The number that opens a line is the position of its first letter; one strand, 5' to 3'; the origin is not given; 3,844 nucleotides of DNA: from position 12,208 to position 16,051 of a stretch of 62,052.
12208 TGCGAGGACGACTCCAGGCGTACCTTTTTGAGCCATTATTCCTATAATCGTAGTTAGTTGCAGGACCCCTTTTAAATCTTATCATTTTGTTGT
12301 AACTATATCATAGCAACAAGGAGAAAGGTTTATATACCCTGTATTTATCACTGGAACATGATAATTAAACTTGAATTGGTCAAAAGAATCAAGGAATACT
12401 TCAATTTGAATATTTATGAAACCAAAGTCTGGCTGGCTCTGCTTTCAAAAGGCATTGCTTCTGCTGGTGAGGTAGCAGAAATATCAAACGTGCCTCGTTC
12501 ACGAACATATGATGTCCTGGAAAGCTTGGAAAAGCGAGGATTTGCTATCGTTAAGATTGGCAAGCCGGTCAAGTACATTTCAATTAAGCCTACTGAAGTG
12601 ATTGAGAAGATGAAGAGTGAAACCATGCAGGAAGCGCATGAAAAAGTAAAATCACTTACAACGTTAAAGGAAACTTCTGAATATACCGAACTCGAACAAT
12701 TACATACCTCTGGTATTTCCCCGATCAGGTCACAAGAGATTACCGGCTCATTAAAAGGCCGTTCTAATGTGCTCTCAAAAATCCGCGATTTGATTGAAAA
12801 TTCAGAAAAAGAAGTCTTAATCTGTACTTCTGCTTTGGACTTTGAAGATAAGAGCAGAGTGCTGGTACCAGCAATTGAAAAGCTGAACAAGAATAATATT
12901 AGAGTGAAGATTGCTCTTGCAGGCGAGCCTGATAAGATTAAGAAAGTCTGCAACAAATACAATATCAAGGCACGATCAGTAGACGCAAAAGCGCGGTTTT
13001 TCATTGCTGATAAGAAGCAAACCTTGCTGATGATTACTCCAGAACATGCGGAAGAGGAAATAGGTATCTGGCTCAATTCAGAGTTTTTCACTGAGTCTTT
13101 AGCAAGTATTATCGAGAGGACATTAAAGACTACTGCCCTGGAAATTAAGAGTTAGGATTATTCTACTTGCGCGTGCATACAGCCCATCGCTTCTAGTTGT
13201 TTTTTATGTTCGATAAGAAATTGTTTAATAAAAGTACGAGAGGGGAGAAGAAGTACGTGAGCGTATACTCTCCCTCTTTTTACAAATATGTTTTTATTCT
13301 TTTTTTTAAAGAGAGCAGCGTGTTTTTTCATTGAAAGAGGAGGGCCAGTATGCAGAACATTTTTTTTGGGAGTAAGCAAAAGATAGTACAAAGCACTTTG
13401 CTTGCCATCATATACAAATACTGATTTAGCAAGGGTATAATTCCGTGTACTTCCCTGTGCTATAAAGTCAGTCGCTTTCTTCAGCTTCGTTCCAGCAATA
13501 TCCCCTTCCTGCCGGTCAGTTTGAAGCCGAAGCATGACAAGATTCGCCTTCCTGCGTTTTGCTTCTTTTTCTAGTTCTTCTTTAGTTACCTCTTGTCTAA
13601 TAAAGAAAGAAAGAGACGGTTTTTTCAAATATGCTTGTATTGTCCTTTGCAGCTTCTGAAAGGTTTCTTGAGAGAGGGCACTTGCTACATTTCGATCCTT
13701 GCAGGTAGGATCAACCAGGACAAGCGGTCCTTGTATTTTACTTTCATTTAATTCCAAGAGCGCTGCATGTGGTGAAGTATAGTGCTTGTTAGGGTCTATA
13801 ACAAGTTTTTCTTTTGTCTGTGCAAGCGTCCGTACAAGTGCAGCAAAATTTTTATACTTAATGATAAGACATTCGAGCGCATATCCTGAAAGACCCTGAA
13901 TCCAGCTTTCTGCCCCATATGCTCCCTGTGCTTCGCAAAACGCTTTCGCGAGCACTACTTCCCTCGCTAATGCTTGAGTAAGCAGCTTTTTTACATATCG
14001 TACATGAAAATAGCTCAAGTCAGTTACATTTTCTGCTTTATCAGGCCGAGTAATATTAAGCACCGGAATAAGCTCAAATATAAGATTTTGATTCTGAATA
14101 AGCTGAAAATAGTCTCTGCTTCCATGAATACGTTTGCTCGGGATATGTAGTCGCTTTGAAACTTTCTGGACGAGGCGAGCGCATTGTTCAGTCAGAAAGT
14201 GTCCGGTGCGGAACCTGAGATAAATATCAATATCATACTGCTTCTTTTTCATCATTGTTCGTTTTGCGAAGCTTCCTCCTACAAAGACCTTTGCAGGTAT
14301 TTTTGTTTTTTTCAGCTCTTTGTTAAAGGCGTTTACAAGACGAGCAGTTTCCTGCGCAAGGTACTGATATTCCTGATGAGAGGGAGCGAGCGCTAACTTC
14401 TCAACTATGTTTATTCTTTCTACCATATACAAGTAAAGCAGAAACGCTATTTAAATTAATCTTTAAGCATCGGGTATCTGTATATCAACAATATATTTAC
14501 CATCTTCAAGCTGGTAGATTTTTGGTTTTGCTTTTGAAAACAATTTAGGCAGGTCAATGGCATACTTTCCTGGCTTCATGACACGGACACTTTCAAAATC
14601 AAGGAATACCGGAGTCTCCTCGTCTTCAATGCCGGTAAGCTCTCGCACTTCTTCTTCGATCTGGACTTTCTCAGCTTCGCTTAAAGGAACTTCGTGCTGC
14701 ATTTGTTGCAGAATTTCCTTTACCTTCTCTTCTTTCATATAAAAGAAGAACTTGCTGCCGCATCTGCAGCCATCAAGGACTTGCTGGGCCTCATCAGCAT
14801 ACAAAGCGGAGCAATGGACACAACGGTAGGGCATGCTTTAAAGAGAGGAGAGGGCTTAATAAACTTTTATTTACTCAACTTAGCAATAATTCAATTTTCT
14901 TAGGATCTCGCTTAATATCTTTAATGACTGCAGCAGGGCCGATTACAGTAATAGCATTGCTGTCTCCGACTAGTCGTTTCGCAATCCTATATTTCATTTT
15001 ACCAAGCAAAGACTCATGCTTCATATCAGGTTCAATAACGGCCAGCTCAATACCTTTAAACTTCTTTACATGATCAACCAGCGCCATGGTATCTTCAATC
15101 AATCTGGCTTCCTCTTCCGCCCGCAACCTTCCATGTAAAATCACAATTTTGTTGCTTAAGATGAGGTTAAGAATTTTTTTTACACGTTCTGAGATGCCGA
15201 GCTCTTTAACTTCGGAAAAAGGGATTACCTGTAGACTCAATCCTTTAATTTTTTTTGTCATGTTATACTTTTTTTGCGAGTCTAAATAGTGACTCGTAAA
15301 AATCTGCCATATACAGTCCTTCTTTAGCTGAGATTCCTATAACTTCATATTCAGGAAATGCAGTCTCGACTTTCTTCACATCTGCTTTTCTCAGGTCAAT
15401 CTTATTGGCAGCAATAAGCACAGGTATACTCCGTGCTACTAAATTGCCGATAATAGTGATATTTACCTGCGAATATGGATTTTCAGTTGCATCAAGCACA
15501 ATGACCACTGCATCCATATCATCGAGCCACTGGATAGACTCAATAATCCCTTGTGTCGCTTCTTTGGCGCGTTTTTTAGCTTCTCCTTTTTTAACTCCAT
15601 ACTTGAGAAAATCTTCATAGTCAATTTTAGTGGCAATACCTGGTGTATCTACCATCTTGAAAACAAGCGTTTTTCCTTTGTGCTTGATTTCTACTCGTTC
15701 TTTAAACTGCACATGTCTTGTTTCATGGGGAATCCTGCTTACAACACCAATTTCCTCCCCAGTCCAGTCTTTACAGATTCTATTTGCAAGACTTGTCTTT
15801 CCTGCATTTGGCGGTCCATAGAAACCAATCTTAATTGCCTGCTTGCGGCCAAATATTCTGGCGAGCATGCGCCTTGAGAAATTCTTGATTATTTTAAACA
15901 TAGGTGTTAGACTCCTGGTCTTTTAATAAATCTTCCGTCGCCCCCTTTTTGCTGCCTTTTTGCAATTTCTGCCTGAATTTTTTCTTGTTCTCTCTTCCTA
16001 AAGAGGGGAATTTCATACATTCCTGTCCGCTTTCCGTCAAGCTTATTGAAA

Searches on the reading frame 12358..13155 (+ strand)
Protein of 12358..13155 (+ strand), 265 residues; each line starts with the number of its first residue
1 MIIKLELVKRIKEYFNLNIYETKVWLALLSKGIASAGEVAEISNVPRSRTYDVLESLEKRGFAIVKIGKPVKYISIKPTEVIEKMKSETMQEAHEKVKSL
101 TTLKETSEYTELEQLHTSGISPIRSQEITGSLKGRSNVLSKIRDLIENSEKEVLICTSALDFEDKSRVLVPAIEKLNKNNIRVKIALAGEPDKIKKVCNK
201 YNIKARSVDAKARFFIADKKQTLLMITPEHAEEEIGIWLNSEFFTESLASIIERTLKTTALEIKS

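Call 10: search_protein_families(library=pfam, proteins=[window:12358-13155:+], max_evalue=0.01)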
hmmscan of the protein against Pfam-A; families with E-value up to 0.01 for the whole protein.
window:12358-13155:+ (265 aa): 5 families
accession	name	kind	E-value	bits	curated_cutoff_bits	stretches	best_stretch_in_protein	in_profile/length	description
PF01978.25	TrmB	-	2.1e-17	63.2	25.6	1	15-78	4-67/68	Sugar-specific transcriptional regulator TrmB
PF11495.14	Regulator_TrmB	-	2.4e-06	27.4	22.2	1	133-242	6-114/233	Archaeal transcriptional regulator TrmB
PF02630.20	SCO1-SenC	-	0.0025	18.2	22.8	1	139-229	44-131/134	SCO1/SenC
PF09339.16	HTH_IclR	-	0.0061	16.8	22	0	35-62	20-47/52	IclR helix-turn-helix domain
PF04056.20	Ssl1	-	0.0096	16.2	27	0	139-201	90-152/193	Ssl1-like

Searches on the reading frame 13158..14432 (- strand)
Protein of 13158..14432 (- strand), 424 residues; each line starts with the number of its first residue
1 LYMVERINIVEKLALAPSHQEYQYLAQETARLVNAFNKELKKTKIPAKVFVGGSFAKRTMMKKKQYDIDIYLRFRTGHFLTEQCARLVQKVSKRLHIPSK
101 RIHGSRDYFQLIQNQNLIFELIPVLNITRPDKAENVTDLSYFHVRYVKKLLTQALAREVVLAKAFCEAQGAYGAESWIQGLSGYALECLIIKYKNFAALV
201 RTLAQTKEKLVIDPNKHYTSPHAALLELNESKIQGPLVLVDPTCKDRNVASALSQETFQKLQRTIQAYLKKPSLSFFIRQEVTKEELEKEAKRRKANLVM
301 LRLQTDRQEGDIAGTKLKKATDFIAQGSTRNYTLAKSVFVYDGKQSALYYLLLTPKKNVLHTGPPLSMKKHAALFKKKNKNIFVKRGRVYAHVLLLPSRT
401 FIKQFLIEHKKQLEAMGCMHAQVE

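Call 10: search_protein_families(library=pfam, proteins=[window:13158-14432:-], max_evalue=0.01)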
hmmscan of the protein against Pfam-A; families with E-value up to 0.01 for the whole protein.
window:13158-14432:- (424 aa): 1 family
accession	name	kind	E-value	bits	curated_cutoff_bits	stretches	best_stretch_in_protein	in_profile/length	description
PF09249.16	tRNA_NucTransf2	-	4e-29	101.6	27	1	158-277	2-112/113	tRNA nucleotidyltransferase, second domain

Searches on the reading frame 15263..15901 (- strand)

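Call 10: search_protein_families(library=pfam, proteins=[window:15263-15901:-], max_evalue=0.01)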
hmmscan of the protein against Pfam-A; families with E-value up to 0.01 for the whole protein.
window:15263-15901:- (212 aa): 10 families
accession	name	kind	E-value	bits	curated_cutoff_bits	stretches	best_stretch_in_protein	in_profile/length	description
PF01926.29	MMR_HSR1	-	3.5e-15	56.5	21.9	1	24-167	1-113/113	50S ribosome-binding GTPase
PF00009.33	GTP_EFTU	-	2.6e-09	37.4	26.5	1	123-205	87-182/188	Elongation factor Tu GTP binding domain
PF02421.24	FeoB_N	-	9.1e-06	25.7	27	1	24-180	2-127/156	Ferrous iron transport protein B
PF03193.22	RsgA_GTPase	-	1.9e-05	25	30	0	128-194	22-93/174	RsgA GTPase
PF00004.35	AAA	-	4.2e-05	24.4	21.2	1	27-170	3-113/131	ATPase family associated with various cellular activities (AAA)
PF08477.19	Roc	-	0.00022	21.9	27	0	24-88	1-65/119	Ras of Complex, Roc, domain of DAPkinase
PF00025.27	Arf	-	0.00042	20.3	22.3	0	126-174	79-131/174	ADP-ribosylation factor family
PF09439.16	SRPRB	-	0.00075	19.4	25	0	26-173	7-124/178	Signal recognition particle receptor beta subunit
PF00735.24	Septin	-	0.0024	17.6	26.2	1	29-97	11-80/280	Septin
PF16897.10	MMR_HSR1_Xtn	-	0.0041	17.5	35.2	1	158-207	55-102/106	C-terminal region of MMR_HSR1 domain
